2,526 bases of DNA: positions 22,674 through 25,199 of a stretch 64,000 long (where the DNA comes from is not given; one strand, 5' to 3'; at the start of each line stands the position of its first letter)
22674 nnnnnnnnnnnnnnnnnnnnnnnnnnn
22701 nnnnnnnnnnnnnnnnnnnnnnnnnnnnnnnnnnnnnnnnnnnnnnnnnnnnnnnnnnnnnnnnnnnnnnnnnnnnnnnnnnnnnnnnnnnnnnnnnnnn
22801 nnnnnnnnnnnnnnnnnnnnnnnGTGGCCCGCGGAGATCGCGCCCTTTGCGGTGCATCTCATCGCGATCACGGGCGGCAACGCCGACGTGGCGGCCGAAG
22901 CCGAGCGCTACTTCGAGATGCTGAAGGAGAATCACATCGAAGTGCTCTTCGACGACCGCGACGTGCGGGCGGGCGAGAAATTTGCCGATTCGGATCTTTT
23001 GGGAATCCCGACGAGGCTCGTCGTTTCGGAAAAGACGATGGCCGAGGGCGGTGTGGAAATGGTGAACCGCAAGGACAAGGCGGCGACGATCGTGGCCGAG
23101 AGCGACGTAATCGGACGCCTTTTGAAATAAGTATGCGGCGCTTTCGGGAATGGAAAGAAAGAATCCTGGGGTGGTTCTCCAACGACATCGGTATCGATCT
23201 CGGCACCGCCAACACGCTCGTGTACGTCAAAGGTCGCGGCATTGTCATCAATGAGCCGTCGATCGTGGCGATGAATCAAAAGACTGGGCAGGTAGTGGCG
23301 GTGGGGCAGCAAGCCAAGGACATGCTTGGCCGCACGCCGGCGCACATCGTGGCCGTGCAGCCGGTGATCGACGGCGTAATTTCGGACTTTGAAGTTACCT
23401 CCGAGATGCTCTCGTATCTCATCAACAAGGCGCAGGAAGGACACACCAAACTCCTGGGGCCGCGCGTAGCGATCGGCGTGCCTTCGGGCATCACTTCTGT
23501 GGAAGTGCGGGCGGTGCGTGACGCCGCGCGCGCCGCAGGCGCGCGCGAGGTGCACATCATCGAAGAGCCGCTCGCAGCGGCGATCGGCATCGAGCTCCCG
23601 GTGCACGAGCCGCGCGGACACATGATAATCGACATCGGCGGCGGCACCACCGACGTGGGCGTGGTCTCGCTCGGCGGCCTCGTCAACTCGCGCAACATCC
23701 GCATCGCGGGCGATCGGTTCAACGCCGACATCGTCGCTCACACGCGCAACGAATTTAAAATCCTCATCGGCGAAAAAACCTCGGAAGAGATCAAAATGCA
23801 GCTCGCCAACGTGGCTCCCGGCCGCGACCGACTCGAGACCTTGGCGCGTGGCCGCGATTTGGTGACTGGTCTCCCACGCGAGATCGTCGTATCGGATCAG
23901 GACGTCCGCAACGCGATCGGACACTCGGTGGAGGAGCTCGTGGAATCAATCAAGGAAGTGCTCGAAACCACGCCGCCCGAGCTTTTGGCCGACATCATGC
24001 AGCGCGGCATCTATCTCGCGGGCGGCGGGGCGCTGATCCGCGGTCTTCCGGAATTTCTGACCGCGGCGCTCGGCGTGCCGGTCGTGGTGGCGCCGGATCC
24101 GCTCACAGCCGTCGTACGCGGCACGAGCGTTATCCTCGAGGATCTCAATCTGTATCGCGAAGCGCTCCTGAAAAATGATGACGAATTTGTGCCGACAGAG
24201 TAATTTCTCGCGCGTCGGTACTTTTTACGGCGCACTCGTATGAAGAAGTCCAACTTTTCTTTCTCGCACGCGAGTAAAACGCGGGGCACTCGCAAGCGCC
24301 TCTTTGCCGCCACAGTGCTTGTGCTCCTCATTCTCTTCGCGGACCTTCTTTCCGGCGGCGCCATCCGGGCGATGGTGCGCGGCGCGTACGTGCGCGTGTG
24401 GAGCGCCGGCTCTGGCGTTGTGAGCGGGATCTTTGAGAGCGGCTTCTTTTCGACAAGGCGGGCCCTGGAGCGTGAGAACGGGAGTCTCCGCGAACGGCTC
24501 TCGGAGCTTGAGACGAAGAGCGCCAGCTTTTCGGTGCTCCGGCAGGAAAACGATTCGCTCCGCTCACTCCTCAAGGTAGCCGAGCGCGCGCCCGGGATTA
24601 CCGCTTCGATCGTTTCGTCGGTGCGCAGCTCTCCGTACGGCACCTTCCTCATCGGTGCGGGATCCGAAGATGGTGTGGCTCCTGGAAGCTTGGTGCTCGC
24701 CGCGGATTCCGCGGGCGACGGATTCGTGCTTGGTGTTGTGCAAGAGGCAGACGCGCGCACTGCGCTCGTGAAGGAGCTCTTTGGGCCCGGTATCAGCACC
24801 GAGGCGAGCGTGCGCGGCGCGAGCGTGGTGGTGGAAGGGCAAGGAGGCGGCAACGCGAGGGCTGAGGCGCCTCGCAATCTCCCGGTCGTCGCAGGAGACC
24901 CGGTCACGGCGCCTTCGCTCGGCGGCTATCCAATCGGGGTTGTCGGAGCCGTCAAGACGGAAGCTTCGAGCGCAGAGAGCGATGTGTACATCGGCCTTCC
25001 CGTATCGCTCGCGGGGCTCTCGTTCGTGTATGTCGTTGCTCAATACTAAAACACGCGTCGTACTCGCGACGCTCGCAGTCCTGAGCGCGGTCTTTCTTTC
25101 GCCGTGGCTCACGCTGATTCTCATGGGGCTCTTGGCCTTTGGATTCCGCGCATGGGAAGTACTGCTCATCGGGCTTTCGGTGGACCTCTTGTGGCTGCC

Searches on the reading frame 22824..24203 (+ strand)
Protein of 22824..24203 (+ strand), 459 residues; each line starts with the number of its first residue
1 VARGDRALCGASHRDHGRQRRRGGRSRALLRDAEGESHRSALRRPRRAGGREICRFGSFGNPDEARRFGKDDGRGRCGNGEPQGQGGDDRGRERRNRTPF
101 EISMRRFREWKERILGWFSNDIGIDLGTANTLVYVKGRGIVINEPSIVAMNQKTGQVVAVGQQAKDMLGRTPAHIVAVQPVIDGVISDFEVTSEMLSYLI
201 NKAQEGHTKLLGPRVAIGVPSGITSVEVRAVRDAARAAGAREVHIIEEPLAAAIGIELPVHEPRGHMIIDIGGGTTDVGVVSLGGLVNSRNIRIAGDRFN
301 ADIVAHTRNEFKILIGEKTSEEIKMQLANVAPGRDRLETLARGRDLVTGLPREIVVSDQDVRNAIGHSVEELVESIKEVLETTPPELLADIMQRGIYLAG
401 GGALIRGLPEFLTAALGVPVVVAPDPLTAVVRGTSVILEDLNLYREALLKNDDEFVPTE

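Call 58: search_protein_families(library=pfam, proteins=[window:22824-24203:+], max_evalue=0.00001)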
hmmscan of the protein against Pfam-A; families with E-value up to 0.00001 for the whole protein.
window:22824-24203:+ (459 aa): 3 families
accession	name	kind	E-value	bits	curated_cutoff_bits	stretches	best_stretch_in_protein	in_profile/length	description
PF06723.19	MreB_Mbl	-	1.6e-130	435.2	27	1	119-443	1-324/327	MreB/Mbl protein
PF00012.26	HSP70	-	3.4e-13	49.2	20.6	1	190-319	112-246/599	Hsp70 protein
PF14450.12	FtsA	-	1.3e-09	38.9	31.8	1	268-423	2-110/127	Cell division protein FtsA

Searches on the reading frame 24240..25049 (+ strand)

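Call 59: search_protein_families(library=pfam, proteins=[window:24240-25049:+], max_evalue=0.00001)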
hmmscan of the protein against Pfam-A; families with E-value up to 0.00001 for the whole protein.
window:24240-25049:+ (269 aa): 1 family
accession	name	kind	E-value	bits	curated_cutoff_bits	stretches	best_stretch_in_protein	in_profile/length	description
PF04085.20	MreC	-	2e-13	50.8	28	1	125-266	2-146/147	Rod shape-determining protein MreC, barrel core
